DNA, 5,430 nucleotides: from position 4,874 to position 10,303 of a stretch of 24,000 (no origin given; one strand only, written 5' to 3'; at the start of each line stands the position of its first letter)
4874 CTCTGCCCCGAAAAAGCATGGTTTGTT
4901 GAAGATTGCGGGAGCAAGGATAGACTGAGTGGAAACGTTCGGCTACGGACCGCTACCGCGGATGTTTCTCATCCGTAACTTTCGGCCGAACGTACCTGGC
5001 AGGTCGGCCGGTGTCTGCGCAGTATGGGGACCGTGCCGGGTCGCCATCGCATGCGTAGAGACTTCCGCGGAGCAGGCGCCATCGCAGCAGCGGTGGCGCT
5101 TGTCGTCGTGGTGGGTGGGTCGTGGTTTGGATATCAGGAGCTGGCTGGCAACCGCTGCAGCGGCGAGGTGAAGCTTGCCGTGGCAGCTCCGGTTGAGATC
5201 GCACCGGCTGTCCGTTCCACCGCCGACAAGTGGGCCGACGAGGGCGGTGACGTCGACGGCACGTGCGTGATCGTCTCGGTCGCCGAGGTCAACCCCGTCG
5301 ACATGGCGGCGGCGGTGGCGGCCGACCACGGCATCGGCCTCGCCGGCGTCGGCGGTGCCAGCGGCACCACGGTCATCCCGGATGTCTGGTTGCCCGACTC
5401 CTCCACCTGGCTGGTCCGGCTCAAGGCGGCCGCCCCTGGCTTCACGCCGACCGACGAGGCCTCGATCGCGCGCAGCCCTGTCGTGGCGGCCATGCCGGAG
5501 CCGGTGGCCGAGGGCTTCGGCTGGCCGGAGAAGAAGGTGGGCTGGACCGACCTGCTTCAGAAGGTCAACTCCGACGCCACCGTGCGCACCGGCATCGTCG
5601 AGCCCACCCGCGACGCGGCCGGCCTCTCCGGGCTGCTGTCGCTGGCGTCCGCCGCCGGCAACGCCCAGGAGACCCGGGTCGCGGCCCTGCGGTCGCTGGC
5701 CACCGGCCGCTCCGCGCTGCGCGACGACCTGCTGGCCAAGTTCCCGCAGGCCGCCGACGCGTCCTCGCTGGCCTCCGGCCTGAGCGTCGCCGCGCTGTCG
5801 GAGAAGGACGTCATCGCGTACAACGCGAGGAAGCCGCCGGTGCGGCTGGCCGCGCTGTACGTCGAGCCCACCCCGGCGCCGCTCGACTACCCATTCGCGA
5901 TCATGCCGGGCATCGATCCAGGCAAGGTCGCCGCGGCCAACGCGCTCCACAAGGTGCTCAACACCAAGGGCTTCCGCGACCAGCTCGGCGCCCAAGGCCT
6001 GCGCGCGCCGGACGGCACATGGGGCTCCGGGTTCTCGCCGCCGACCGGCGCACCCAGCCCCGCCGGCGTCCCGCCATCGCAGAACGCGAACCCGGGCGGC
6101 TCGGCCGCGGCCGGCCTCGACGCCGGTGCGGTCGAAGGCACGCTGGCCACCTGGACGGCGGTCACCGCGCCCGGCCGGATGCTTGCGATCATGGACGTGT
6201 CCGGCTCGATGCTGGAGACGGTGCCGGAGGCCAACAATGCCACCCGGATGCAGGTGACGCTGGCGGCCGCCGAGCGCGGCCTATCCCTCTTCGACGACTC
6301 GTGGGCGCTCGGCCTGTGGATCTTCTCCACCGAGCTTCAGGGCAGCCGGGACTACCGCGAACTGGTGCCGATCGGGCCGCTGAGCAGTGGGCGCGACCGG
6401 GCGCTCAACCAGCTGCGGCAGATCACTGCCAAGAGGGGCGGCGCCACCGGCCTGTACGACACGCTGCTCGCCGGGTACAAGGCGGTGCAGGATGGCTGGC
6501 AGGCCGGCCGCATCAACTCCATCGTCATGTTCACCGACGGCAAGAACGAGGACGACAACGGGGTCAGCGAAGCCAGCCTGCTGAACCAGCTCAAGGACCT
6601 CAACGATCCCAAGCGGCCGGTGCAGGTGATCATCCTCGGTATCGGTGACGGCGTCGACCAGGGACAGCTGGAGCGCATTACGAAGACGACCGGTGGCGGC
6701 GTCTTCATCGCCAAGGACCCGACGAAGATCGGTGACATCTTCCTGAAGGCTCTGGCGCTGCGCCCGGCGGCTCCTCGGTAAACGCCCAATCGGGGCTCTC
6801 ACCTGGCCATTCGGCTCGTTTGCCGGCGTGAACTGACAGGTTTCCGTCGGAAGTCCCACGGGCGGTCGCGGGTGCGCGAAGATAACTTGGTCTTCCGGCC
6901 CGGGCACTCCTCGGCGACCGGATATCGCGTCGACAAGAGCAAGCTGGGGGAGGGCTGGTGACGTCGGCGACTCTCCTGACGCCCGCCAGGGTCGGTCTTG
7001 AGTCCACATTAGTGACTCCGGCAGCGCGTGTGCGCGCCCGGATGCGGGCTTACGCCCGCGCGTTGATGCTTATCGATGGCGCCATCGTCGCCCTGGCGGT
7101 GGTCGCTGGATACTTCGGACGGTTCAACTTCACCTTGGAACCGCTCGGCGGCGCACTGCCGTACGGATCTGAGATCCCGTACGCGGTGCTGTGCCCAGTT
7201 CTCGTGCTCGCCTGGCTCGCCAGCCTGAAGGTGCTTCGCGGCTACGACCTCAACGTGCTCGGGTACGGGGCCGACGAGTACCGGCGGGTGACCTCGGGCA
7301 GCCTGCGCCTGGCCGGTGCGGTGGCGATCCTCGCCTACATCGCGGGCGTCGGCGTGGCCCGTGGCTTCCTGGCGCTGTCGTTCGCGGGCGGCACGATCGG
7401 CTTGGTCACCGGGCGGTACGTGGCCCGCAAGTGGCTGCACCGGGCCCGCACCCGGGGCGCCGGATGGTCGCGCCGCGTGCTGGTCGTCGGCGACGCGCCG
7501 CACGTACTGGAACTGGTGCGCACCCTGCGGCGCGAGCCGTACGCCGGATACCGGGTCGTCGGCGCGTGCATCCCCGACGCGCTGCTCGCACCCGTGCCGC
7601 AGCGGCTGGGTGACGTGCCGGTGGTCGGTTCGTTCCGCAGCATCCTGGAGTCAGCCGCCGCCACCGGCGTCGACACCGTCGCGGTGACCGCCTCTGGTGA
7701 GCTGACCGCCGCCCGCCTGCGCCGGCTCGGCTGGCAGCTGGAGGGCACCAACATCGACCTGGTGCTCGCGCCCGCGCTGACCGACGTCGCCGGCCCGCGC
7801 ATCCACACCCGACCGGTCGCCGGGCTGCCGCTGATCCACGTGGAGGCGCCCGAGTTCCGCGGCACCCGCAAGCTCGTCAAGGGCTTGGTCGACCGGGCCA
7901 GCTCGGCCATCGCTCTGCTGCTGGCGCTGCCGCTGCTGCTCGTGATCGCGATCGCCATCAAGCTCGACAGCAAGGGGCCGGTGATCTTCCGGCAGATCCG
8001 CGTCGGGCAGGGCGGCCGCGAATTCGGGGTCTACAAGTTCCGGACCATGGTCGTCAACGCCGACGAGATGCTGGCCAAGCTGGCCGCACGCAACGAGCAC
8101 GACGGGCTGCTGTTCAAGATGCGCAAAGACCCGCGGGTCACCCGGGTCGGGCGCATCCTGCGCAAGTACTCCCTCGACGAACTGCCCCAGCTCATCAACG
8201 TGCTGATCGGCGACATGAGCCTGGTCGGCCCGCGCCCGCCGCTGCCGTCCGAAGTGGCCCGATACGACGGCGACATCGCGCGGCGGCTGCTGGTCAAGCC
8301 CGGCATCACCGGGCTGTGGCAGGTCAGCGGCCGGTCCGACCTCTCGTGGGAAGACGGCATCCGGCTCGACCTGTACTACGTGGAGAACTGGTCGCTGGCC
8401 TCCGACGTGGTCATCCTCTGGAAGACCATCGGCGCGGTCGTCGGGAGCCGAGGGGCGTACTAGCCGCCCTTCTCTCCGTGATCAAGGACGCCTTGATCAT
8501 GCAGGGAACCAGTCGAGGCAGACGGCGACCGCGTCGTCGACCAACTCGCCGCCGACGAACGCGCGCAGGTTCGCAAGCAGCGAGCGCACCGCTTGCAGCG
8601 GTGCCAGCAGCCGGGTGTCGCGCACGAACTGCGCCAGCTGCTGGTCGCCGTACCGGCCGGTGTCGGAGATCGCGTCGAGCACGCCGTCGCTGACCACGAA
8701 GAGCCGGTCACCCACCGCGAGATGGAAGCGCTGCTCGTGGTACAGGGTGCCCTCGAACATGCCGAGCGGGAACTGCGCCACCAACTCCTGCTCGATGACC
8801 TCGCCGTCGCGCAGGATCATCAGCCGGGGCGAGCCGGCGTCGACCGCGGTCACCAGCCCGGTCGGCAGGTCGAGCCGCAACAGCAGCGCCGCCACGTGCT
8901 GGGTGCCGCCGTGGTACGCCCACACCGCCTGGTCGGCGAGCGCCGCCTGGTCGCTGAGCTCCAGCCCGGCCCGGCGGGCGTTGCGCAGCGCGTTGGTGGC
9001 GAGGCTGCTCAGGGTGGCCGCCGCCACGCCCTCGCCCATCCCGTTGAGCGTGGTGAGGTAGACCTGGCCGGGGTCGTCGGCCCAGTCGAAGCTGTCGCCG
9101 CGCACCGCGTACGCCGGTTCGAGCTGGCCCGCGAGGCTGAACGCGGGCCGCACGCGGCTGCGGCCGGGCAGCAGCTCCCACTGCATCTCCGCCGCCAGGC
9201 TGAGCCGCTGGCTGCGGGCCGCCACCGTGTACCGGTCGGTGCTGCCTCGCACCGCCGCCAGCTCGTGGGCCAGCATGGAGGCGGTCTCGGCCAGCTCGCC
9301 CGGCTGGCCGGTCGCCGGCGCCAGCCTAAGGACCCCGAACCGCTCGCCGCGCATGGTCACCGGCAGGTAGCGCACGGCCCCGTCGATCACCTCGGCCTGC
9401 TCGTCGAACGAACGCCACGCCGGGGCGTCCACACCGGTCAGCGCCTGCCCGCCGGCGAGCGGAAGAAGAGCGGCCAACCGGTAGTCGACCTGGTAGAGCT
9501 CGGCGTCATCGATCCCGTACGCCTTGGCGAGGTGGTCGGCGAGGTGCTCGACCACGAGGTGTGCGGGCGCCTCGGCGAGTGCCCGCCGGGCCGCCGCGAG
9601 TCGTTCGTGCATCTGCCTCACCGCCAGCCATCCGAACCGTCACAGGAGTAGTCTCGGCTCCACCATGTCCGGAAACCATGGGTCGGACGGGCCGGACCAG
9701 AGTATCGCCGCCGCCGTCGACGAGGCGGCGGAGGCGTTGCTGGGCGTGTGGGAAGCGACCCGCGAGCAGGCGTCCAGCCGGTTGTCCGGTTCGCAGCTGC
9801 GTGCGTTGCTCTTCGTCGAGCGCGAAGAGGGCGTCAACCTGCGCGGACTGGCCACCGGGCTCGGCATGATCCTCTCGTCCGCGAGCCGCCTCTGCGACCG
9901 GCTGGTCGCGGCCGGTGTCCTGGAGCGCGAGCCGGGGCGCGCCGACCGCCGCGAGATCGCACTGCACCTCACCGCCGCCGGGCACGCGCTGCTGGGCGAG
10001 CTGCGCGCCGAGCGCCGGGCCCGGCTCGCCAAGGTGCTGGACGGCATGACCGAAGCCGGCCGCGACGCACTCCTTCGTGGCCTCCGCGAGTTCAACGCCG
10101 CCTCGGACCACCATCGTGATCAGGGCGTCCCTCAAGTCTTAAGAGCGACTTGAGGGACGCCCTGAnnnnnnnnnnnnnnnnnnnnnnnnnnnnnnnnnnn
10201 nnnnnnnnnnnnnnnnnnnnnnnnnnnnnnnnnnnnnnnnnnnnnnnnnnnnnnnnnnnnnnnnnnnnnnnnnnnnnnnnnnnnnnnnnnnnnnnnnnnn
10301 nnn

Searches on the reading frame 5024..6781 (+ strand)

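Call 8: search_protein_families(library=pfam, proteins=[window:5024-6781:+], max_evalue=0.01)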
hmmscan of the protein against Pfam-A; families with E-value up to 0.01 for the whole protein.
window:5024-6781:+ (585 aa): 3 families
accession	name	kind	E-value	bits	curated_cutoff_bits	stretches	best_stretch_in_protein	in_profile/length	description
PF13531.11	SBP_bac_11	-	1.1e-11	45.4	25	1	51-315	1-215/227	Bacterial extracellular solute-binding protein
PF00092.34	VWA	-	1.5e-10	42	23.8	1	389-573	5-172/174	von Willebrand factor type A domain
PF13519.12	VWA_2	-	7e-07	30.3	27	1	387-507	2-107/107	von Willebrand factor type A domain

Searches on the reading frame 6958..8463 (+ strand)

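Call 8: search_protein_families(library=pfam, proteins=[window:6958-8463:+], max_evalue=0.01)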
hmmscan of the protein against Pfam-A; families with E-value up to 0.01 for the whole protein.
window:6958-8463:+ (501 aa): 2 families
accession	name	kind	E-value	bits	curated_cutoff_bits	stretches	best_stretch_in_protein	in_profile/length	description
PF02397.22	Bac_transf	-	4.1e-69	232.1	27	1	308-495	1-178/179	Bacterial sugar transferase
PF13727.12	CoA_binding_3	-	7.1e-11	42.9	25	1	96-271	6-174/175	CoA-binding domain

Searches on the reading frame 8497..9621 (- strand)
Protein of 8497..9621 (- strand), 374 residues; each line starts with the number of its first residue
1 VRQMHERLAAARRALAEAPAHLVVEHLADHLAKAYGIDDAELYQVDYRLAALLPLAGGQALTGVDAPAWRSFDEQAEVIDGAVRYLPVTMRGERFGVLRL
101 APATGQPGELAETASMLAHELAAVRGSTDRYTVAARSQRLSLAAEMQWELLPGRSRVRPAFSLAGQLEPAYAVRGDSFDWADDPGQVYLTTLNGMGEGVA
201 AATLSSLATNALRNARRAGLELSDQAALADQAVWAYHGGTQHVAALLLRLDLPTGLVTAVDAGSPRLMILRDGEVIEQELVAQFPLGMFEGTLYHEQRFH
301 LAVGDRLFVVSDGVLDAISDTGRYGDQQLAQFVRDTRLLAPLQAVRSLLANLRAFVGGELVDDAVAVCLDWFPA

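Call 8: search_protein_families(library=pfam, proteins=[window:8497-9621:-], max_evalue=0.01)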
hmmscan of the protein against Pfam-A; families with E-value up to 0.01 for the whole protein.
window:8497-9621:- (374 aa): 1 family
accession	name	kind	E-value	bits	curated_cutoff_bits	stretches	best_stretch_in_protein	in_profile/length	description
PF07228.17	SpoIIE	-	7.2e-32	111.3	25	1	184-371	2-191/192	Stage II sporulation protein E (SpoIIE)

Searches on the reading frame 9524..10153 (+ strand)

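Call 8: search_protein_families(library=pfam, proteins=[window:9524-10153:+], max_evalue=0.01)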
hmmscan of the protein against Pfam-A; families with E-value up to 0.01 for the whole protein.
window:9524-10153:+ (209 aa): 4 families
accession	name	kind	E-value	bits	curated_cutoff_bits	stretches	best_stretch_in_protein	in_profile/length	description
PF12802.13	MarR_2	-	7.9e-11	42.4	27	1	87-144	3-61/61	MarR family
PF01047.28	MarR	-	1.4e-06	28.5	24.6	1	88-145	2-59/59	MarR family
PF09339.16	HTH_IclR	-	0.00015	21.9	22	1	97-137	12-52/52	IclR helix-turn-helix domain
PF13463.12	HTH_27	-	0.0011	19.6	22.2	1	87-153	1-68/68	Winged helix DNA-binding domain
